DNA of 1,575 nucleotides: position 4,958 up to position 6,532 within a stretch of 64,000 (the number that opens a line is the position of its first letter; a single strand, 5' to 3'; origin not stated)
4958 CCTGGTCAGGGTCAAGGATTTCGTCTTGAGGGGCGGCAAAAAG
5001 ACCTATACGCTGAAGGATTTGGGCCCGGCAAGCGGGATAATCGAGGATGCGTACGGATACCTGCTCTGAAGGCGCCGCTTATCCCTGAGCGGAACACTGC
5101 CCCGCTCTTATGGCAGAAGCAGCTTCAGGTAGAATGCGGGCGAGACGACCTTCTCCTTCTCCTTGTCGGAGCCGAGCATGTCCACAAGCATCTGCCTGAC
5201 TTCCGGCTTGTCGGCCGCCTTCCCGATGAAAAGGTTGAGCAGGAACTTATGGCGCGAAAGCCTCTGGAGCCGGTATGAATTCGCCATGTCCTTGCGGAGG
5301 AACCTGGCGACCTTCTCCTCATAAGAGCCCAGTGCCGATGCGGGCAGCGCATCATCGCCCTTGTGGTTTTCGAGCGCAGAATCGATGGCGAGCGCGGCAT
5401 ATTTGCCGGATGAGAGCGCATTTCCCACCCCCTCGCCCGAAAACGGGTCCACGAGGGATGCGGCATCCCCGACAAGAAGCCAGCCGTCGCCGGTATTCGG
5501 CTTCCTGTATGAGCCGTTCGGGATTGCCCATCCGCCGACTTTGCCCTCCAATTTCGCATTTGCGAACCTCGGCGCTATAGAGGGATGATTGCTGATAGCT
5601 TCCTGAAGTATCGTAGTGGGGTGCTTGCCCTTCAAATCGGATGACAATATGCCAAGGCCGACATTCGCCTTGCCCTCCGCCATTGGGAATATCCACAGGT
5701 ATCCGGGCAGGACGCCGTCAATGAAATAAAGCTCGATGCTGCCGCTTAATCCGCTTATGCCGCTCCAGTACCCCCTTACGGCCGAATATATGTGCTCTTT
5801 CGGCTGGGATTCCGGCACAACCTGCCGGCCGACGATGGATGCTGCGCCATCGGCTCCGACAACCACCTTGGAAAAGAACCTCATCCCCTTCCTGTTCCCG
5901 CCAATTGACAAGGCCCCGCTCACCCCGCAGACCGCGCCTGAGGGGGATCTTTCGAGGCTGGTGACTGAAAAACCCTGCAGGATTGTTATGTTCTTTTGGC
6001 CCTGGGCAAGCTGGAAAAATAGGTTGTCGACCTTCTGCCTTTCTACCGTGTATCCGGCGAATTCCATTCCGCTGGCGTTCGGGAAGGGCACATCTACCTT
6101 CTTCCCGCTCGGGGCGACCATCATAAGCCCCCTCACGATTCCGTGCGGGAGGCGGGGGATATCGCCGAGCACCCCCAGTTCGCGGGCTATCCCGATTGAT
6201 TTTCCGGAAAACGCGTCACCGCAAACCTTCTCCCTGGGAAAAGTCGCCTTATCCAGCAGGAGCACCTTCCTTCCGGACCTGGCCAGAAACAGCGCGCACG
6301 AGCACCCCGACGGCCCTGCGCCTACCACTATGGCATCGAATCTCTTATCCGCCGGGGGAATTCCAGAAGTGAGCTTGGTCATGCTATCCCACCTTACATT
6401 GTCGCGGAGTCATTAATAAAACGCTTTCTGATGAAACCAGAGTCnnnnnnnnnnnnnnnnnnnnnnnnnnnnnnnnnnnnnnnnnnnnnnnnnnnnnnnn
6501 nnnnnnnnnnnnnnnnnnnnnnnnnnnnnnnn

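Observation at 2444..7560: RuBisCO followed by two paralogous CrtC/AttH-like proteins bracketing a geranylgeranyl-reductase-family flavoprotein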

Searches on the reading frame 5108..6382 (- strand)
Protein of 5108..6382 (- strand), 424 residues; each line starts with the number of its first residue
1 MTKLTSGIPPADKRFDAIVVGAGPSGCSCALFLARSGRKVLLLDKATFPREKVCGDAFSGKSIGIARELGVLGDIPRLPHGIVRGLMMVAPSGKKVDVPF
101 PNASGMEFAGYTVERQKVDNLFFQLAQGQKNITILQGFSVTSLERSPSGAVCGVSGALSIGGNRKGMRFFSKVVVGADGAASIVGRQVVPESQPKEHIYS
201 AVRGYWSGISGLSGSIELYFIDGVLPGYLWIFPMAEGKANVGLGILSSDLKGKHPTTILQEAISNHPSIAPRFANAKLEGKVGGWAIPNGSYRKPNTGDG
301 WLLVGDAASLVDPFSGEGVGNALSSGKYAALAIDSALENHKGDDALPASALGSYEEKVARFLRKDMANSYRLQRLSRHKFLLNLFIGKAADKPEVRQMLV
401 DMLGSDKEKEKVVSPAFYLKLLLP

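Call 4: search_protein_families(library=pfam, proteins=[window:5108-6382:-], max_evalue=1)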
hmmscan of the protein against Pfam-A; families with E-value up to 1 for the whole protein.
window:5108-6382:- (424 aa): 15 families
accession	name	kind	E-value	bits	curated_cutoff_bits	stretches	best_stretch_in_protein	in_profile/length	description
PF01494.25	FAD_binding_3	-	3.2e-15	56.7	22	1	15-345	2-330/349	FAD binding domain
PF22578.2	GGR_cat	-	1.1e-09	38.4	27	1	220-268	24-73/88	Geranylgeranyl reductase catalytic domain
PF01266.30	DAO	-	5.9e-09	36.3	27.9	1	16-48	1-33/353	FAD dependent oxidoreductase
PF13450.12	NAD_binding_8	-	7.2e-07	29.8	21.9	1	19-47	1-29/68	NAD(P)-binding Rossmann-like domain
PF01134.28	GIDA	-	1.4e-06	28.1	22.1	1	16-144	1-122/391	Glucose inhibited division protein A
PF00890.30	FAD_binding_2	-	4.8e-06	26.5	20.4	1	16-47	1-32/414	FAD binding domain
PF03486.20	HI0933_like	-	2.6e-05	24.2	50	1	16-53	2-39/244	HI0933-like protein Rossmann domain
PF12831.13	FAD_oxidored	-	3.1e-05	23.9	27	1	16-48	1-33/416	FAD dependent oxidoreductase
PF07992.20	Pyr_redox_2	-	5e-05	23.3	26.1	1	16-51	2-38/291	Pyridine nucleotide-disulphide oxidoreductase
PF05834.18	Lycopene_cycl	-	5.3e-05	22.9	23.4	1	16-53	1-43/380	Lycopene cyclase protein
PF00070.33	Pyr_redox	-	0.00012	22.9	22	1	17-59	2-43/82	Pyridine nucleotide-disulphide oxidoreductase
PF01946.23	Thi4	-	0.00044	20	26.2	1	15-45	18-49/235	Thi4 family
PF21799.2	MurD-like_N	-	0.0074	17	27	1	17-49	3-35/88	Mur ligase MurD-like, N-terminal domain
PF13738.12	Pyr_redox_3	-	0.015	15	30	1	18-47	1-31/305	Pyridine nucleotide-disulphide oxidoreductase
PF00996.24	GDI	-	0.14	11.1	23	1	12-48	2-38/436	GDP dissociation inhibitor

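Call 5: search_protein_families(library=ncbifam, proteins=[window:5108-6382:-], max_evalue=1)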
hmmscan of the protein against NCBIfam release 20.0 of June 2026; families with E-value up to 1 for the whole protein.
window:5108-6382:- (424 aa): 129 families (the best 25 are shown)
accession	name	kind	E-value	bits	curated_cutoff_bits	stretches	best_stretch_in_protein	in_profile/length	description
TIGR02032.1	GG-red-SF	subfamily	1.1e-57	196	158.8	1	15-333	1-297/297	geranylgeranyl reductase family protein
NF045655.1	MkRedMenJ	equivalog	1e-38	133.3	700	1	12-335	2-317/406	menaquinone reductase MenJ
NF041160.1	DGGPL_Thplmales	equivalog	1.2e-30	106.8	780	1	14-375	3-349/396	digeranylgeranylglycerophospholipid reductase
NF041080.1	DGGGPL_reductase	equivalog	3.7e-28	98.6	580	1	14-341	1-319/447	digeranylgeranylglycerophospholipid reductase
TIGR02023.1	BchP-ChlP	subfamily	2.4e-25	89.3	343.3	1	16-358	2-317/388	geranylgeranyl diphosphate reductase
NF049967.1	QhpG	equivalog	1.3e-24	86.9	240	1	18-344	2-297/423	flavin-dependent monooxygenase QhpG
NF041385.1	Dggglyphlred_Halo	equivalog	4.7e-16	58.3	700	2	227-356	205-334/405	digeranylgeranylglycerophospholipid reductase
TIGR01988.1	Ubi-OHases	subfamily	1.5e-15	57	224.65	2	16-188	1-171/387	ubiquinone biosynthesis hydroxylase, UbiH/UbiF/VisC/COQ6 family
NF004829.0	PRK06183.1-3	subfamily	5.4e-14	51.8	390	2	13-187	7-180/520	bifunctional 3-(3-hydroxy-phenyl)propionate/3-hydroxycinnamic acid hydroxylase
NF033113.0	halo_ClmS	equivalog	8.3e-14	51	900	1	17-359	5-347/570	chloramphenicol-biosynthetic FADH2-dependent halogenase CmlS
NF004780.0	PRK06126.1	subfamily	4.4e-13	48.4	445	2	16-78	10-72/552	hypothetical protein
NF038174.1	maturase_GoxB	equivalog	1.5e-12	47.2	400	2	297-361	274-335/358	glycine oxidase maturase GoxB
NF038171.1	maturase_LodB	equivalog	2e-12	46.9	400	2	294-343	272-321/361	lysine-epsilon-oxidase maturase LodB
NF004835.0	PRK06185.1-4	equivalog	3.1e-12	46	601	1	15-187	11-178/411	FAD-dependent oxidoreductase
NF007450.0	PRK10015.1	subfamily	6.6e-12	44.9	466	1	12-373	3-368/429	FAD-dependent oxidoreductase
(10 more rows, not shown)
